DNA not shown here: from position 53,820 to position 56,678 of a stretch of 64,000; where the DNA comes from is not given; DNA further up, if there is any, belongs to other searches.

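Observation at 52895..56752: Compositionally foreign islet carrying one orphan 852-aa membrane-anchored protein (best candidate for an undescribed system)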

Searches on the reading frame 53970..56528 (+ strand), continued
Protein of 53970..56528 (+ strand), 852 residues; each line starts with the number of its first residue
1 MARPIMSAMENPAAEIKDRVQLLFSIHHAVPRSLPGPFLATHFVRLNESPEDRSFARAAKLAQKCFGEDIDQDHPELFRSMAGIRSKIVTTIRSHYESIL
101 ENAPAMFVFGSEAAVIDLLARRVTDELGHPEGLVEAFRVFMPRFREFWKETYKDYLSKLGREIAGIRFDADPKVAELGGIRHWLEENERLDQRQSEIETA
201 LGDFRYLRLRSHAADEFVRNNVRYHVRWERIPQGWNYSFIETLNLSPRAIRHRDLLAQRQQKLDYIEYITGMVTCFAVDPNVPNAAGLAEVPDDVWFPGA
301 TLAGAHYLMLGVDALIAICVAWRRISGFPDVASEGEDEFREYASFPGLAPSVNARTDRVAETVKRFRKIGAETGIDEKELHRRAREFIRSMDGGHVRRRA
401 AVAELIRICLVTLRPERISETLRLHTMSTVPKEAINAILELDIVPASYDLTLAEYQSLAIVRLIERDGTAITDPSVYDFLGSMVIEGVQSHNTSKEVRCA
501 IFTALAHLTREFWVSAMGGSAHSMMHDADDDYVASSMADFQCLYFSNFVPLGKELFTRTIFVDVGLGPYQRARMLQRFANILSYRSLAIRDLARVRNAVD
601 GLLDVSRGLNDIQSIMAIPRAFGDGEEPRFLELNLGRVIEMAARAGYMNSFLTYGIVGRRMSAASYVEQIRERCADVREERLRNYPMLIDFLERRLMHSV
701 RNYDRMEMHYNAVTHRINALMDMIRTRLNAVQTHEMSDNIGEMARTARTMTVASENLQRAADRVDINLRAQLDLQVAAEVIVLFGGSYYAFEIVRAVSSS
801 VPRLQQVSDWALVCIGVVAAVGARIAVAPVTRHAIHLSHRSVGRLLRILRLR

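Call 75: find_related_loci(query=A3, collection=metagenome_contigs, flank=10000)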
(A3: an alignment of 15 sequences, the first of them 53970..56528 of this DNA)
Query A3 (852 aa) in metagenome_contigs; peptide patterns used: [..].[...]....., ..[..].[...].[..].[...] (x = any residue, [..] = any of these).
583 stretches matched a pattern; 7 encode a relative of the query (tblastn E <= 1e-3); 7 distinct loci.
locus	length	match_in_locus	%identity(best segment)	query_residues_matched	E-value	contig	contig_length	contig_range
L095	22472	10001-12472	32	10-832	5e-120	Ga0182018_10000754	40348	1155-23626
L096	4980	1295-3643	29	1-793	2e-104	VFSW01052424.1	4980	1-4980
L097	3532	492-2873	29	3-793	9e-103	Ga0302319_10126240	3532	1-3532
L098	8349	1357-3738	29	3-793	8e-101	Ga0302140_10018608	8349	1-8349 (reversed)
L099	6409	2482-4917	29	14-797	2e-99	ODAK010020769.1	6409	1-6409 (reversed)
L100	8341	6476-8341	28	3-656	5e-70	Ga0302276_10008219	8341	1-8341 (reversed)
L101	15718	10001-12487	31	16-798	2e-110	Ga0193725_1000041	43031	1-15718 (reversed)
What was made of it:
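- Tried and rejected: Repeating it with the 15 closest sequences gave 7 loci (call 75).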

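Call 76: predict_structure(alignment_id=A2)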
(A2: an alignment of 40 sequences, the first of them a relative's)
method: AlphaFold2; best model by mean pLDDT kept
length: 424 residues; sequences in the alignment: 40
mean_pLDDT: 92.2   pTM: 0.79
mean pLDDT of the five models: 92.2, 91.2, 91.0, 90.2, 87.9
residues with pLDDT >= 90: 322; 70-90: 89; 50-70: 7; < 50: 6
segments of 3 or more residues with pLDDT < 50: 1-4
pLDDT, mean of each block of 10 residues (from residue 1): 58 80 96 95 93 84 90 95 97 92 96 97 90 93 96 97 95 97 97 98 97 98 97 94 98 97 98 97 96 97 98 98 97 95 93 89 88 86 84 87 90 81 48
secondary structure, 60 per line:
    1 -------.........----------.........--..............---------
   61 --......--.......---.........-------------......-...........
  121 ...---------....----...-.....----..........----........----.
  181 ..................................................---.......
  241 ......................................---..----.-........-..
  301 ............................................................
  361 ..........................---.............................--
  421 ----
elements in order: H8-16 E27-35 H38-51 E63-68 E71-77 E81-89 H103-108 E113-123 H133-136 E145-149 E154-163 E168-175 H180-230 H234-278 H290-297 H299-386 H390-418

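Call 79: fold_search(model_id=the predicted structure, library=pdb)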
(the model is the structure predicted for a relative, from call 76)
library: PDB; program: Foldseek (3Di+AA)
matches with E <= 10: 1109; with E <= 0.001: 0
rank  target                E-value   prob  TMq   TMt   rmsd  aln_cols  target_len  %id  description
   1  8q8p_A                2.8e-03  0.63  0.16  0.19  19.5       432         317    9  Cryo-EM structure of the magnesium channel CtMrs2 in the closed state (released 2024-11-27)
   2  8ip4_A                8.1e-03  0.69  0.20  0.25  18.4       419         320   13  Cryo-EM structure of hMRS-highEDTA (released 2023-06-14)
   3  8tmi_E                8.1e-03  0.41  0.14  0.18  22.9       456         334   10  Cryo-EM structure of CorA in complex with conformation-specific synthetic antibody C18 and 100 uM MgCl2, State MG0.1-2 (released 2025-02-12)
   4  8zah_B                1.1e-02  0.82  0.20  0.31  15.9       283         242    8  Crystal structure of the channel protein CorA from Campylobacter jejuni (released 2024-06-19)
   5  8tul_A                1.2e-02  0.69  0.21  0.27  17.4       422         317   11  Cryo-EM structure of the human MRS2 magnesium channel under Mg2+ condition (released 2023-09-13)
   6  5y3a_D                2.7e-02  0.75  0.10  0.35   8.5        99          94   12  Crystal structure of Ragulator complex (p18 49-161) (released 2017-12-27)
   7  2fpn                  3.3e-02  0.23  0.11  0.20  18.2       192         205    9  The crystal structure of the ywmB protein from Bacillus subtilis (released 2006-03-14)
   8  5y3a_I                3.4e-02  0.63  0.10  0.35   9.3        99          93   15  Crystal structure of Ragulator complex (p18 49-161) (released 2017-12-27)
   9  2b5u_A                4.3e-02  0.08  0.10  0.09  29.1       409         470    7  Crystal Structure Of Colicin E3 V206C Mutant In Complex With Its Immunity Protein (released 2006-11-07)
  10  3l9k_A                4.9e-02  0.77  0.11  0.38   7.5        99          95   10  Insights into dynein assembly from a dynein intermediate chain-light chain roadblock structure (released 2010-05-12)
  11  6pvi                  5.8e-02  0.28  0.16  0.15  12.1       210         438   12  Crystal structure of PhqK in complex with paraherquamide L (released 2020-01-22)
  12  7k5b_F                6.9e-02  0.51  0.10  0.29  12.4       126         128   10  Structure of outer-arm dynein bound to microtubule doublet in microtubule binding state 2 (MTBS-2) (released 2021-09-29)
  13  8tmb_A                7.8e-02  0.18  0.15  0.18  22.6       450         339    9  Cryo-EM structure of CorA in complex with conformation-specific synthetic antibody C12 and 20 mM MgCl2, State MG20-1 (released 2025-02-12)
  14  8glv_AI               8.7e-02  0.63  0.10  0.36   8.9       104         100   12  96-nm repeat unit of doublet microtubules from Chlamydomonas reinhardtii flagella (released 2023-05-31)
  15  5n77_C                8.7e-02  0.47  0.22  0.33  18.7       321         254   11  Crystal structure of the cytosolic domain of the CorA magnesium channel from Escherichia coli in complex with magnesiu (released 2017-07-12)
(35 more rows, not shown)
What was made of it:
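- The alignments span 283-456 columns, full length for four of them (call 79).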

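Call 82: search_protein_families(library=pfam, proteins=[L095:4983-6392:-, L095:6392-7354:-, L095:7730-8911:-, L095:8899-9861:+, L095:12659-13585:-, L095:13599-13982:+, L095:14689-15828:+, L095:16173-17225:-, L095:17589-18848:-, L095:18803-21196:+], max_evalue=0.001)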
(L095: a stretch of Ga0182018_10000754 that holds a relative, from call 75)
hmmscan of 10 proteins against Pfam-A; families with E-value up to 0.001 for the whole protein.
L095:4983-6392:- (469 aa): 1 family
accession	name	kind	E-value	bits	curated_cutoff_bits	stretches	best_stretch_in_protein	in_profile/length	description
PF05762.20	VWA_CoxE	-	2.8e-41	141.8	26.4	1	245-459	3-221/222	VWA domain containing CoxE-like protein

L095:6392-7354:- (320 aa): 8 families
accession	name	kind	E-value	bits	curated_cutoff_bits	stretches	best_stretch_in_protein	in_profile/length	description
PF07728.20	AAA_5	-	2.9e-11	44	22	1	46-211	2-139/139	AAA domain (dynein-related subfamily)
PF00004.35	AAA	-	1.1e-09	39.3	21.2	1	46-213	1-124/131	ATPase family associated with various cellular activities (AAA)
PF13401.12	AAA_22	-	2.2e-06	28.4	27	0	43-88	5-52/130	AAA domain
PF07726.17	AAA_3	-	5.4e-06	26.8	27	0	46-77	2-33/131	ATPase family associated with various cellular activities (AAA)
PF07724.20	AAA_2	-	6.8e-06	26.7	27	0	146-178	73-105/166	AAA domain (Cdc48 subfamily)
PF05496.18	RuvB_N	-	0.00035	20.8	27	0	45-69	35-59/159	Holliday junction DNA helicase RuvB P-loop domain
PF13191.12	AAA_16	-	0.00065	20.7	32.6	0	44-172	25-156/167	AAA ATPase domain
PF05729.18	NACHT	-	0.00088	19.6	26.7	0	45-65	2-22/167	NACHT domain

L095:7730-8911:- (393 aa): 1 family
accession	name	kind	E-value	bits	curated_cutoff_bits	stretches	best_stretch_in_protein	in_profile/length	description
PF07690.21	MFS_1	-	2.9e-28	99.2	33.4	2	31-229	22-228/347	Major Facilitator Superfamily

L095:8899-9861:+ (320 aa): 3 families
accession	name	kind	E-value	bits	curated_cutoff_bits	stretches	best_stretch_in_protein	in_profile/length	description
PF12833.13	HTH_18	-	6.4e-20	71.7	33.6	1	217-296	1-80/80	Helix-turn-helix domain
PF00165.29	HTH_AraC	-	6.1e-10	39.4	26.6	0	258-295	6-42/42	Bacterial regulatory helix-turn-helix proteins, AraC family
PF02311.25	AraC_binding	-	1.7e-05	25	21.1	1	68-177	17-132/135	AraC-like ligand binding domain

L095:12659-13585:- (308 aa): 2 families
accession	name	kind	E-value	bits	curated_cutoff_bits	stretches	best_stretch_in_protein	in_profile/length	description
PF05673.19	DUF815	-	5.3e-102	340.7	23.8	1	51-298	2-248/249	Protein of unknown function (DUF815)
PF13191.12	AAA_16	-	0.00018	22.5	32.6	1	90-146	13-64/167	AAA ATPase domain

L095:13599-13982:+ (127 aa): 1 family
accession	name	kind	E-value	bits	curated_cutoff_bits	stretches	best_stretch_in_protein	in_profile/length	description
PF02699.20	YajC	-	5.7e-23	81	28.2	1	24-110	2-77/78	Preprotein translocase subunit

L095:14689-15828:+ (379 aa): 4 families
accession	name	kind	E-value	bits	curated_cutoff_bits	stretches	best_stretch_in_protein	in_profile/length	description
PF13561.12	adh_short_C2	-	3.9e-62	210.3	27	1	132-376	1-235/236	Enoyl-(Acyl carrier protein) reductase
PF00106.31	adh_short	-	3.9e-58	196.6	26.6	1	126-315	1-189/195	short chain dehydrogenase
PF08659.16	KR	-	6.4e-10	39.7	22.6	1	129-286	4-160/180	KR domain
PF00670.27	AdoHcyase_NAD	-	0.00087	19.9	27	0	121-261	19-159/162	S-adenosyl-L-homocysteine hydrolase, NAD binding domain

L095:16173-17225:- (350 aa): 1 family
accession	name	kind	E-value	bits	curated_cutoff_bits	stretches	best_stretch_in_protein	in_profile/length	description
PF00041.27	fn3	-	2.2e-10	41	25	1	162-230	12-74/84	Fibronectin type III domain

L095:17589-18848:- (419 aa): 1 family
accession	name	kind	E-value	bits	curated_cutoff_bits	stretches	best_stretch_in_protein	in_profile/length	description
PF09594.16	GT87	-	1.2e-39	136.9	25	1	101-325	1-237/237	Glycosyltransferase family 87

L095:18803-21196:+ (797 aa): 2 families
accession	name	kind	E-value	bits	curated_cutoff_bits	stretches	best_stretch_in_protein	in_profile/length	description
PF02653.21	BPD_transp_2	-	2.4e-50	171.6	26.8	1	469-773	2-269/269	Branched-chain amino acid transport system / permease component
PF11862.13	DUF3382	-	1e-08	35.7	28.9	1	371-460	2-96/97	Domain of unknown function (DUF3382)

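Call 83: search_protein_families(library=pfam, proteins=[L098:1-1105:-, L098:4319-4780:-, L098:4738-6018:-, L098:5992-8349:+, L099:6-1517:+, L099:1514-2233:+, L099:5200-5892:+, L100:4407-6224:-, L100:3403-4215:-, L096:3952-4980:+], max_evalue=0.001)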
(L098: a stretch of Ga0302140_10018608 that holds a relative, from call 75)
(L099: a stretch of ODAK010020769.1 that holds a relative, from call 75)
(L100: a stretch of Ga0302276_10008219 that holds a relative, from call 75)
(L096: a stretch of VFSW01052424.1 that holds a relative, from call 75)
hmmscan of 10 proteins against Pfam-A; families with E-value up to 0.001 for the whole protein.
L098:1-1105:- (368 aa): 0 families

L098:4319-4780:- (153 aa): 1 family
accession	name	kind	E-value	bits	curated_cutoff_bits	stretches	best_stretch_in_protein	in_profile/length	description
PF03703.20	bPH_2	-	2.1e-15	57.1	22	1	77-148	3-76/78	Bacterial PH domain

L098:4738-6018:- (426 aa): 0 families

L098:5992-8349:+ (786 aa): 3 families
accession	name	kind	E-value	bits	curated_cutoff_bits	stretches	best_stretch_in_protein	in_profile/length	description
PF14403.11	CP_ATPgrasp_2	-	9.5e-110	367.5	32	1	112-482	1-372/374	Circularly permuted ATP-grasp type 2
PF04174.18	CP_ATPgrasp_1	-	5.1e-72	243.1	23.1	1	113-437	2-330/332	A circularly permuted ATPgrasp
PF04168.17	Alpha-E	-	9.4e-43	147.4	20.8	1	533-785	1-229/294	A predicted alpha-helical domain with a conserved ER motif.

L099:6-1517:+ (503 aa): 1 family
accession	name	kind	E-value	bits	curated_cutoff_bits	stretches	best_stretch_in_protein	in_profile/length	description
PF22679.2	T1R_D3-like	-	1.5e-36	126.6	27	1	9-162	2-158/158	Type I restriction enzyme subunit R domain 3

L099:1514-2233:+ (239 aa): 2 families
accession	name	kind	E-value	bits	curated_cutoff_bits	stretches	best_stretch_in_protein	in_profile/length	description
PF01863.23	YgjP-like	-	4.4e-60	203.7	26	1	25-228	3-205/207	YgjP-like, metallopeptidase domain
PF10263.15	SprT-like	-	3.3e-06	27.4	25.6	1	157-202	25-74/108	SprT-like family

L099:5200-5892:+ (230 aa): 2 families
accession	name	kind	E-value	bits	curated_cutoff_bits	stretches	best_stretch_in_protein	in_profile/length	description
PF00239.26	Resolvase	-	7.5e-46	156.3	23.3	1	30-169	2-144/145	Resolvase, N terminal domain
PF02796.21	HTH_7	-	1.8e-06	28.4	23.8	1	172-214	1-42/45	Helix-turn-helix domain of resolvase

L100:4407-6224:- (605 aa): 0 families

L100:3403-4215:- (270 aa): 0 families

L096:3952-4980:+ (343 aa): 2 families
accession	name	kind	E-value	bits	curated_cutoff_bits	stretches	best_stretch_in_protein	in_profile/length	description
PF00355.32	Rieske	-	1.5e-15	57.3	20.3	1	44-122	2-78/88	Rieske [2Fe-2S] domain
PF00848.25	Ring_hydroxyl_A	-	8.5e-10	39.3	24.9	1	188-334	4-143/208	Ring hydroxylating alpha subunit (catalytic domain)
